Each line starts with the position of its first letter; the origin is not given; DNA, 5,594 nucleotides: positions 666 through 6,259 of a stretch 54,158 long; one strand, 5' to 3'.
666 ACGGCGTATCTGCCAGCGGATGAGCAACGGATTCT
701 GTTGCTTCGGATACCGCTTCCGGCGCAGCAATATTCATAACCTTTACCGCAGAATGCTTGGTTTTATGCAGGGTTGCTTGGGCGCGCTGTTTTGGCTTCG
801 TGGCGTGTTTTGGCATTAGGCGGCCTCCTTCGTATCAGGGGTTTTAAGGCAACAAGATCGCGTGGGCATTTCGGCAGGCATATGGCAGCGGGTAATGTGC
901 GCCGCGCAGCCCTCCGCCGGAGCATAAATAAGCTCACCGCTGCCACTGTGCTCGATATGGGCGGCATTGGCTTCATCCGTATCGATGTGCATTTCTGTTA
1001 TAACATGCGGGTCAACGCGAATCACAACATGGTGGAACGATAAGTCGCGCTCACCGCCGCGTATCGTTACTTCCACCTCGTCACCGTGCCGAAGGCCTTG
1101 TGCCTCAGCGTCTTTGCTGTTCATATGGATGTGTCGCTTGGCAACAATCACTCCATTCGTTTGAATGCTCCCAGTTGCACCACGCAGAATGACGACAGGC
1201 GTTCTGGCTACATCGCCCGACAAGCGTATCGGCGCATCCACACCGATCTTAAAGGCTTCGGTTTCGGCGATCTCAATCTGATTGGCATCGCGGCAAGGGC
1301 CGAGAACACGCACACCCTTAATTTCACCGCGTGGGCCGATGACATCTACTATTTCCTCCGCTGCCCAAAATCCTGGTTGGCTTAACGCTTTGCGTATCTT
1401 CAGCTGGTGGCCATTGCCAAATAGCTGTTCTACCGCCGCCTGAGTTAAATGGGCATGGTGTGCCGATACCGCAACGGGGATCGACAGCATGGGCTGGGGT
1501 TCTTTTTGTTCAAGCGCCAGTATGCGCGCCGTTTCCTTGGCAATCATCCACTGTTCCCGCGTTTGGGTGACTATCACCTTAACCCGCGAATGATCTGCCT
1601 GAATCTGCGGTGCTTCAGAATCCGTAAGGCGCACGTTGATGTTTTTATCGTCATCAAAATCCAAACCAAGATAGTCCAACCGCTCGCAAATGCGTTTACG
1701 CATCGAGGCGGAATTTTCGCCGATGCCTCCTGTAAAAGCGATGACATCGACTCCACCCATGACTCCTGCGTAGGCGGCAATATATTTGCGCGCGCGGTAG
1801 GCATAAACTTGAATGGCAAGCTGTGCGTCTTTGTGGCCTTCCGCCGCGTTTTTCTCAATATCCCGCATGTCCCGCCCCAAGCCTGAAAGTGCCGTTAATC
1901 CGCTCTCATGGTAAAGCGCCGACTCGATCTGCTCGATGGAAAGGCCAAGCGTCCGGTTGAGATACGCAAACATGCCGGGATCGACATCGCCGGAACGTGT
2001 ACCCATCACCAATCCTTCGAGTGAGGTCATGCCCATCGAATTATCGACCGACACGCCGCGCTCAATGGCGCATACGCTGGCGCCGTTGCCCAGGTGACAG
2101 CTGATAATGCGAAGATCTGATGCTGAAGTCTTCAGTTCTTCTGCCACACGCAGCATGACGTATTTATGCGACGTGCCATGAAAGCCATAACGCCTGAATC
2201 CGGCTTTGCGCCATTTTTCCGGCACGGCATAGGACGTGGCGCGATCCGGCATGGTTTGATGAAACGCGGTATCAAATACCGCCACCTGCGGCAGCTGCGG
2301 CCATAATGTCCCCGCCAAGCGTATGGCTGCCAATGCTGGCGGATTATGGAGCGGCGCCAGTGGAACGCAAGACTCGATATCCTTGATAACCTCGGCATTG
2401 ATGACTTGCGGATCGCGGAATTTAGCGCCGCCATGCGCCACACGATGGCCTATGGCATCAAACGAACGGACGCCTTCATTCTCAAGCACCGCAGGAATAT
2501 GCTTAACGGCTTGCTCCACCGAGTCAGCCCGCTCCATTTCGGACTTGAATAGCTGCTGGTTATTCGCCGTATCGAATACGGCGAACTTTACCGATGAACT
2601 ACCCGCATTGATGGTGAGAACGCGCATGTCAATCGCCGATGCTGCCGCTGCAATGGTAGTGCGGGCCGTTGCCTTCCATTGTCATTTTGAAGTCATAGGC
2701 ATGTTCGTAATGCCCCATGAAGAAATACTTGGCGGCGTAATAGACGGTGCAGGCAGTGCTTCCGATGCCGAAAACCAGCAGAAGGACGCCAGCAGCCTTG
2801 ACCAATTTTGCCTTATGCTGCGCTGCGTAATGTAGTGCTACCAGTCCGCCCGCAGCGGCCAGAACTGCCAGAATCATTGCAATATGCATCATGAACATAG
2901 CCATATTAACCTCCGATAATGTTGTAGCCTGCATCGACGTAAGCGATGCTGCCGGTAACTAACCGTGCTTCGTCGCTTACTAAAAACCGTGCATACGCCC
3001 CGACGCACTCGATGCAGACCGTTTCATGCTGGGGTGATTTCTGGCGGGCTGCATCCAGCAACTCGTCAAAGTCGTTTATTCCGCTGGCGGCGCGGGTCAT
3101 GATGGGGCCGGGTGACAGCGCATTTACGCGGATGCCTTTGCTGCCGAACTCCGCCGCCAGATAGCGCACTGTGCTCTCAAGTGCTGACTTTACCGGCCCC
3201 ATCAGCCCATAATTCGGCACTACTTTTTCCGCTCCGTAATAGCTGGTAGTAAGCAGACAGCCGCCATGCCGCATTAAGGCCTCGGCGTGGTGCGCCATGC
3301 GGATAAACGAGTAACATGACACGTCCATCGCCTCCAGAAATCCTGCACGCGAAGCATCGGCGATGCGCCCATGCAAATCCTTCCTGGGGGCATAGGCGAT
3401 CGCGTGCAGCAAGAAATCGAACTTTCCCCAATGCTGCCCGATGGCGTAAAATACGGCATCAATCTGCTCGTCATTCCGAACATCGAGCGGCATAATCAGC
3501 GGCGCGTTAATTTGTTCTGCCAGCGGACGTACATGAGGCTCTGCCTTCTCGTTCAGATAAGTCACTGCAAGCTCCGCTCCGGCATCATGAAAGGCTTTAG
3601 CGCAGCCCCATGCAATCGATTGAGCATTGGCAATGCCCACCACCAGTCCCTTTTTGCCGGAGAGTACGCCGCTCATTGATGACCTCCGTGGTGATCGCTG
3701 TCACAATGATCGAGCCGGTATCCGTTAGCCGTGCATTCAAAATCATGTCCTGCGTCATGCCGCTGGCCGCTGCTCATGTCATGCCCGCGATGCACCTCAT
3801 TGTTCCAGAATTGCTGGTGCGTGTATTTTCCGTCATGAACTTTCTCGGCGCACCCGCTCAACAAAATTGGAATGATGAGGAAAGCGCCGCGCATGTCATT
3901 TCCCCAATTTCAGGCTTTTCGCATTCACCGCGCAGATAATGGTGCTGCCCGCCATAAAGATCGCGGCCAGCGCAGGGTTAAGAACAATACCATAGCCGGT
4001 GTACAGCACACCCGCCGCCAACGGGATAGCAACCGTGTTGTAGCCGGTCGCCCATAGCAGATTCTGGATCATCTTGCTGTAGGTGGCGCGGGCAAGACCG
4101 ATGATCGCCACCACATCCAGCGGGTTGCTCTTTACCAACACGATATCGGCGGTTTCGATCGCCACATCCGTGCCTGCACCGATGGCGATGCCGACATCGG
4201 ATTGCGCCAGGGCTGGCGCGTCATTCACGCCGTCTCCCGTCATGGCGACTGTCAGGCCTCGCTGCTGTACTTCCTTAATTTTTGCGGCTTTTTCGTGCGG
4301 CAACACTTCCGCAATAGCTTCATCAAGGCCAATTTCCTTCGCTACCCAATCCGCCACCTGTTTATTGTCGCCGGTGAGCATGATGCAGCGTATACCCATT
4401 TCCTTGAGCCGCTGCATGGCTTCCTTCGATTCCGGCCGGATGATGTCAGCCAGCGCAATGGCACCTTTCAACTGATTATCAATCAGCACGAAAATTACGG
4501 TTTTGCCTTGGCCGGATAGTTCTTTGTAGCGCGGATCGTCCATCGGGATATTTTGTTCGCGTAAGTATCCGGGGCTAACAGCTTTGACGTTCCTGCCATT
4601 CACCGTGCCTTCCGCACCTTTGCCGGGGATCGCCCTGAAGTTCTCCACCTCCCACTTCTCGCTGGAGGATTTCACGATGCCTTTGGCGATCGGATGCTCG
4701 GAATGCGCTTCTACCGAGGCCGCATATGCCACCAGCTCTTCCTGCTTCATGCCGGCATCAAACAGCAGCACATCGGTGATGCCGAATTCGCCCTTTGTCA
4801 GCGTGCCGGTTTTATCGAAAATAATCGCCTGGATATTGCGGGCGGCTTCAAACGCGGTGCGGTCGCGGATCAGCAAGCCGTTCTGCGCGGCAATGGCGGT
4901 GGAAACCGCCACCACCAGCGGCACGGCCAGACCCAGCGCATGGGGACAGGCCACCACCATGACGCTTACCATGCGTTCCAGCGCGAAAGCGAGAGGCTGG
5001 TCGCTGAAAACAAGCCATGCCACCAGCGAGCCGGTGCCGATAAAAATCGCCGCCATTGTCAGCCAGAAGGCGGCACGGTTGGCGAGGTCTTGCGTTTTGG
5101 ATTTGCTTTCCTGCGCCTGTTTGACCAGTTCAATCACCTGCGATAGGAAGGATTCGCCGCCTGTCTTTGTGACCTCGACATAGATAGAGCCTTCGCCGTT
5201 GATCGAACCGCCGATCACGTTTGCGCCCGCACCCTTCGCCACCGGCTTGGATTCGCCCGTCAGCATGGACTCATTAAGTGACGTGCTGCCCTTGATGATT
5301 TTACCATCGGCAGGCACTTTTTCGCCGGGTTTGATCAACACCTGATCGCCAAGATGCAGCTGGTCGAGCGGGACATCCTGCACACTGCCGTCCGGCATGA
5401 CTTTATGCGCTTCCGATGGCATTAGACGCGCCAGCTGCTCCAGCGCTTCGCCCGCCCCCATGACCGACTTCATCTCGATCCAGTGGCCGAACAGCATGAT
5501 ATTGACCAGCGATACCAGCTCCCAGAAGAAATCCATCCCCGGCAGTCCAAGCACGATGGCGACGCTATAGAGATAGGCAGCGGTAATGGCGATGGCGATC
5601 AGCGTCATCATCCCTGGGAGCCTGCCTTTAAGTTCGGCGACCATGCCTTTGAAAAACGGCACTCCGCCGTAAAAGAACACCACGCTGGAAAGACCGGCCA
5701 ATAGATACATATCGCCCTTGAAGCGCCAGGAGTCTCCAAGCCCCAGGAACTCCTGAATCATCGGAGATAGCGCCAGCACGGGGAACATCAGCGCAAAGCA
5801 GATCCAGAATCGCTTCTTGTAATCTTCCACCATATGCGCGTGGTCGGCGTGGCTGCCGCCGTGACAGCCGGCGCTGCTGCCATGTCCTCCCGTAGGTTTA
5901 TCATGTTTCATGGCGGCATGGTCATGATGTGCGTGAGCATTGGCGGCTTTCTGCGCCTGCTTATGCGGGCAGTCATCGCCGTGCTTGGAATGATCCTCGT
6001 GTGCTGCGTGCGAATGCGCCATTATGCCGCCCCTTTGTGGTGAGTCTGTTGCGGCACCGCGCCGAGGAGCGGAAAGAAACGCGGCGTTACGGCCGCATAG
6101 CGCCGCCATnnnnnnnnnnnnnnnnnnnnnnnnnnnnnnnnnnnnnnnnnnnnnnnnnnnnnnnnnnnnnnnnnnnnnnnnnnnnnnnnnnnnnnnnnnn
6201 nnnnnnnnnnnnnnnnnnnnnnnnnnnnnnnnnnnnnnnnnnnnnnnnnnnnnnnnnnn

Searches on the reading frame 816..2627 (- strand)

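Call 13: search_protein_families(library=pfam, proteins=[window:816-2627:-], max_evalue=0.001)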
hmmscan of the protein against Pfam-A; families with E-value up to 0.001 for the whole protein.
window:816-2627:- (603 aa): 3 families
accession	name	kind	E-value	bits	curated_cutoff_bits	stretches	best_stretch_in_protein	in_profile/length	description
PF00871.23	Acetate_kinase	-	3.1e-129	431.5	22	1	3-364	2-392/392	Acetokinase family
PF06130.18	PTAC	-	1.5e-66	223.9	25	1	384-558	1-175/176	Phosphate propanoyltransferase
PF01568.27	Molydop_binding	-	0.00052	20.5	26.8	0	498-526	30-58/110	Molydopterin dinucleotide binding domain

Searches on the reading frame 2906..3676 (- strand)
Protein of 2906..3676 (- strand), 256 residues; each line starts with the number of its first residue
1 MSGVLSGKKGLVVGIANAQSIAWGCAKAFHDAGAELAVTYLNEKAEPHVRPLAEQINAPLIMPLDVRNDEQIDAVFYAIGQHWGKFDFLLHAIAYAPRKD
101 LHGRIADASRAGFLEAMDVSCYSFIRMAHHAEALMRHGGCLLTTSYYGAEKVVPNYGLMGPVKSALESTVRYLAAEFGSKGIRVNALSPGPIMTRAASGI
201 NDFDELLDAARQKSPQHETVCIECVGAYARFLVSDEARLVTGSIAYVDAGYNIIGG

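Call 13: search_protein_families(library=pfam, proteins=[window:2906-3676:-], max_evalue=0.001)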
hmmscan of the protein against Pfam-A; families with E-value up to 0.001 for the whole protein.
window:2906-3676:- (256 aa): 2 families
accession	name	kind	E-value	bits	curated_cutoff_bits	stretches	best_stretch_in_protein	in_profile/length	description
PF13561.12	adh_short_C2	-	1.9e-86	290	27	1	14-252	1-236/236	Enoyl-(Acyl carrier protein) reductase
PF00106.31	adh_short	-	1.7e-16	60.7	26.6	1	16-201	7-191/195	short chain dehydrogenase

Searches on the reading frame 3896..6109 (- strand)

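Call 13: search_protein_families(library=pfam, proteins=[window:3896-6109:-], max_evalue=0.001)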
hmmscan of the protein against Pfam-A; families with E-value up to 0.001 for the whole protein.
window:3896-6109:- (737 aa): 4 families
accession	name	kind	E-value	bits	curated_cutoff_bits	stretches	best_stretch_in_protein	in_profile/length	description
PF00122.25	E1-E2_ATPase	-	6.6e-53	179.4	28.1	1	229-409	2-180/181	E1-E2 ATPase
PF00702.32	Hydrolase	-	7.1e-37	128.1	26.4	1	426-637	1-190/191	haloacid dehalogenase-like hydrolase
PF12710.13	HAD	-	7.9e-07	30.1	27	1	552-634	81-188/189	haloacid dehalogenase-like hydrolase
PF08282.18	Hydrolase_3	-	3.9e-05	23.9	20.9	0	621-668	206-252/255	haloacid dehalogenase-like hydrolase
